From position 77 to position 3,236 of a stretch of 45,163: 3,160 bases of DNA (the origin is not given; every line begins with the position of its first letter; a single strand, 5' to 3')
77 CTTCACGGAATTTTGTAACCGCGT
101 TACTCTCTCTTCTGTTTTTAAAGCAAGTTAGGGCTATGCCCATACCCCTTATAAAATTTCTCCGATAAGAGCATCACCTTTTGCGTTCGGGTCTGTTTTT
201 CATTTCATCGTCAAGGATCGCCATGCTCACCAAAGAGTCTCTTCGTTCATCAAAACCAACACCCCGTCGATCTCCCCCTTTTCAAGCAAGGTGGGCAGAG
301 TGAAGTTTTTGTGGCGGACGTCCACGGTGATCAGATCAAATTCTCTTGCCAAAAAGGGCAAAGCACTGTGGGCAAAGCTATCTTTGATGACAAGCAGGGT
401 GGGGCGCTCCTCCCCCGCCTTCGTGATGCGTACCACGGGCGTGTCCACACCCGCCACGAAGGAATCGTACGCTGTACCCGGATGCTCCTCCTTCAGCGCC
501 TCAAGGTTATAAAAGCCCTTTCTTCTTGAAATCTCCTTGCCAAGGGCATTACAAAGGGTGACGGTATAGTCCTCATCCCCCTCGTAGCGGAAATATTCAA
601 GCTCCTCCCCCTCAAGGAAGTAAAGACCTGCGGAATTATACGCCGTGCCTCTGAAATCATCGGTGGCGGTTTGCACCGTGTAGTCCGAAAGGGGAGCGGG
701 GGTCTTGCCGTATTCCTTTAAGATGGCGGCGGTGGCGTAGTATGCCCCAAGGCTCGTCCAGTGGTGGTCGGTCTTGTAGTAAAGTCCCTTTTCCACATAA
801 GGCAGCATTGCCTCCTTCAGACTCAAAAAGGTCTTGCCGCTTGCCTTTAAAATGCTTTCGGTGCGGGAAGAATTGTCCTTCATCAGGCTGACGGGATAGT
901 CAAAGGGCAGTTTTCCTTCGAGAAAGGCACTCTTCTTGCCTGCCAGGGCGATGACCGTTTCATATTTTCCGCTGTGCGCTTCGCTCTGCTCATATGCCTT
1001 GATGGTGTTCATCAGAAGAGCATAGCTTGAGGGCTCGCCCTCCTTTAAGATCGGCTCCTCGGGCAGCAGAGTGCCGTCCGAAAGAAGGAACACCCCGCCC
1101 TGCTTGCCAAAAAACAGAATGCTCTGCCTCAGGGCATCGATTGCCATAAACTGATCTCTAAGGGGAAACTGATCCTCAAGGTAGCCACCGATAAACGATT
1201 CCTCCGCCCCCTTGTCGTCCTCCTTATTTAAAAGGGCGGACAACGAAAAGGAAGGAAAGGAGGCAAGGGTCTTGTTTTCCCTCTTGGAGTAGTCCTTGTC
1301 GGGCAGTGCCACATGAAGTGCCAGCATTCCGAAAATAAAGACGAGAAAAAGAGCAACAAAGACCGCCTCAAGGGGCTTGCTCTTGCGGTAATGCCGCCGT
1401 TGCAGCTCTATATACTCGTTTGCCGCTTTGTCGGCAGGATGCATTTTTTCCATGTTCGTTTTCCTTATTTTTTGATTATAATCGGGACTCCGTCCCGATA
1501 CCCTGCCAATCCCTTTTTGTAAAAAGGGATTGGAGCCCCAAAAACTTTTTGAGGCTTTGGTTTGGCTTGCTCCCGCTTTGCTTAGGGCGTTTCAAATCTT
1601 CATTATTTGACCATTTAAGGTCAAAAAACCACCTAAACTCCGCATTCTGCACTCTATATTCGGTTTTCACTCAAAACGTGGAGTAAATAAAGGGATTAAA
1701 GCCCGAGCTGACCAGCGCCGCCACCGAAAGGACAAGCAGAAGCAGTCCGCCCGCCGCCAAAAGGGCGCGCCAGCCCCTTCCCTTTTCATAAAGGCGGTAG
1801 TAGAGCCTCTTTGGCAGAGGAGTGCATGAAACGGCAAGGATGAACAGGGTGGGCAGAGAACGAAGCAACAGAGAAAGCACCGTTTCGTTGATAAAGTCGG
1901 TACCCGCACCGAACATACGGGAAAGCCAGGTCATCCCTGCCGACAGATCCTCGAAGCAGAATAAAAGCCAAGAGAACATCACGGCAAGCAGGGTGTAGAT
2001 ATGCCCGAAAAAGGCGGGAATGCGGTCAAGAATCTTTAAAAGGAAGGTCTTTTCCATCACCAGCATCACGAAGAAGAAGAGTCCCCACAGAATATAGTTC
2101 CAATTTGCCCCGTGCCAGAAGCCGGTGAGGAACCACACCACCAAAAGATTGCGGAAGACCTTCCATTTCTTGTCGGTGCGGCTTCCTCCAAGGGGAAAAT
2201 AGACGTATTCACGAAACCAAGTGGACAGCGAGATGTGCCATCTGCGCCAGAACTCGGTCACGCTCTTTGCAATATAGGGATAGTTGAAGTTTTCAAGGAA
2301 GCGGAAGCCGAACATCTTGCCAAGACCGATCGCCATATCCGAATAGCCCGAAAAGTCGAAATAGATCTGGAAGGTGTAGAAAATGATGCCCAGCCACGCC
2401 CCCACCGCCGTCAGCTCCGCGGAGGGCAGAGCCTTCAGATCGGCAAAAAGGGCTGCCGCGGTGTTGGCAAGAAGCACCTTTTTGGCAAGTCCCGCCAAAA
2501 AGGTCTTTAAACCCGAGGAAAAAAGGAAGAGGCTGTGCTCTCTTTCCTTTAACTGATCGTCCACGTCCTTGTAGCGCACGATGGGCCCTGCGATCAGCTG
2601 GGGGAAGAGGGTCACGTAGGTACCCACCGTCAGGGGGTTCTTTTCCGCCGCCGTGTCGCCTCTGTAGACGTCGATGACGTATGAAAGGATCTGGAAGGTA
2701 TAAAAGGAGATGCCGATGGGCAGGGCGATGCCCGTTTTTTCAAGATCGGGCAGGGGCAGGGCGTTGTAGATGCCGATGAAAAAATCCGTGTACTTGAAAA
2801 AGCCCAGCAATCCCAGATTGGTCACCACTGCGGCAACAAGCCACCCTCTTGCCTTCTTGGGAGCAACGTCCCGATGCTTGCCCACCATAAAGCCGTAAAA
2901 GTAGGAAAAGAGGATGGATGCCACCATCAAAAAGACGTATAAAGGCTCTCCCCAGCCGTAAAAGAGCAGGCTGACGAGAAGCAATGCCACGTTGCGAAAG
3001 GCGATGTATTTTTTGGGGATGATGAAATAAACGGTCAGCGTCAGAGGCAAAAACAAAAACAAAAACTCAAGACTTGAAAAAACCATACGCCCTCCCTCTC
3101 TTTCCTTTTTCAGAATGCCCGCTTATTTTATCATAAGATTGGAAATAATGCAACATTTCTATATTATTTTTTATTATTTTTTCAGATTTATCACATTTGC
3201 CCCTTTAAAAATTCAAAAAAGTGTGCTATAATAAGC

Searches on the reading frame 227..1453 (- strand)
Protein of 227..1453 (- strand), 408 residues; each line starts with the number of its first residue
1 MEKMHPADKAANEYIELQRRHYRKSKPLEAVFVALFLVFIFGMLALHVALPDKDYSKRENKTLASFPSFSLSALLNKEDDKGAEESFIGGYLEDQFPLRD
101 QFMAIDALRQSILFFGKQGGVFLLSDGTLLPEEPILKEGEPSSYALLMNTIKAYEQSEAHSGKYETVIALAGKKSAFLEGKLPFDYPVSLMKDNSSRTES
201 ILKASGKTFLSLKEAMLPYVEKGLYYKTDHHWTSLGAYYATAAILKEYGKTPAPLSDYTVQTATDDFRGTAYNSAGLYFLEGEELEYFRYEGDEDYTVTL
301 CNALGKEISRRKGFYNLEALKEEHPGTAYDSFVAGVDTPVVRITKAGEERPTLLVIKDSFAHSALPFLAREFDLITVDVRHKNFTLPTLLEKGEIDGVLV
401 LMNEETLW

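Call 77: search_protein_families(library=pfam, proteins=[window:227-1453:-], max_evalue=0.00001)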
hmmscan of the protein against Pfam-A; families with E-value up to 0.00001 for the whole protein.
window:227-1453:- (408 aa): 2 families
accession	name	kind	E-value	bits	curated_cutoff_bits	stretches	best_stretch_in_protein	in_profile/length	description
PF14286.12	DHHW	-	1.2e-19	71.3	25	1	212-376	223-383/385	DHHW protein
PF16822.11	ALGX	-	7.7e-09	36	26.5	1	165-259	45-145/268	SGNH hydrolase-like domain, acetyltransferase AlgX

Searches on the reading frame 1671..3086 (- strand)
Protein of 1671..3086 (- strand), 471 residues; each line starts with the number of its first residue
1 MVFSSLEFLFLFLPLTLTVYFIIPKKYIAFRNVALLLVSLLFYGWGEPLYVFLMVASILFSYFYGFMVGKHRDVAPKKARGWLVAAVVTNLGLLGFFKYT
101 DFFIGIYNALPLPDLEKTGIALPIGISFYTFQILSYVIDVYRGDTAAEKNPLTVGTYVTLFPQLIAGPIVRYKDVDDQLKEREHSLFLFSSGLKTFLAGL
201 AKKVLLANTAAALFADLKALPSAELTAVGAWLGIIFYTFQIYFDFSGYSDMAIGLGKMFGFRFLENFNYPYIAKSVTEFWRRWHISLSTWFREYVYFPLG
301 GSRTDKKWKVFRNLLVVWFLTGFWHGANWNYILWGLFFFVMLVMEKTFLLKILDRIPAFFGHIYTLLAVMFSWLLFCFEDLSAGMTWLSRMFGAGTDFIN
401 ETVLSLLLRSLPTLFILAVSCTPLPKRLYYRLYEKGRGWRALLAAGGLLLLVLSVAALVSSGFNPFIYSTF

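Call 77: search_protein_families(library=pfam, proteins=[window:1671-3086:-], max_evalue=0.00001)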
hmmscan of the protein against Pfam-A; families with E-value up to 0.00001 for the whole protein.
window:1671-3086:- (471 aa): 1 family
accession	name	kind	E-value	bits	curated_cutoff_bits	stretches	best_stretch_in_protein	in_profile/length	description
PF03062.24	MBOAT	-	1.2e-28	100.8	27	1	152-378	82-327/337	MBOAT, membrane-bound O-acyltransferase family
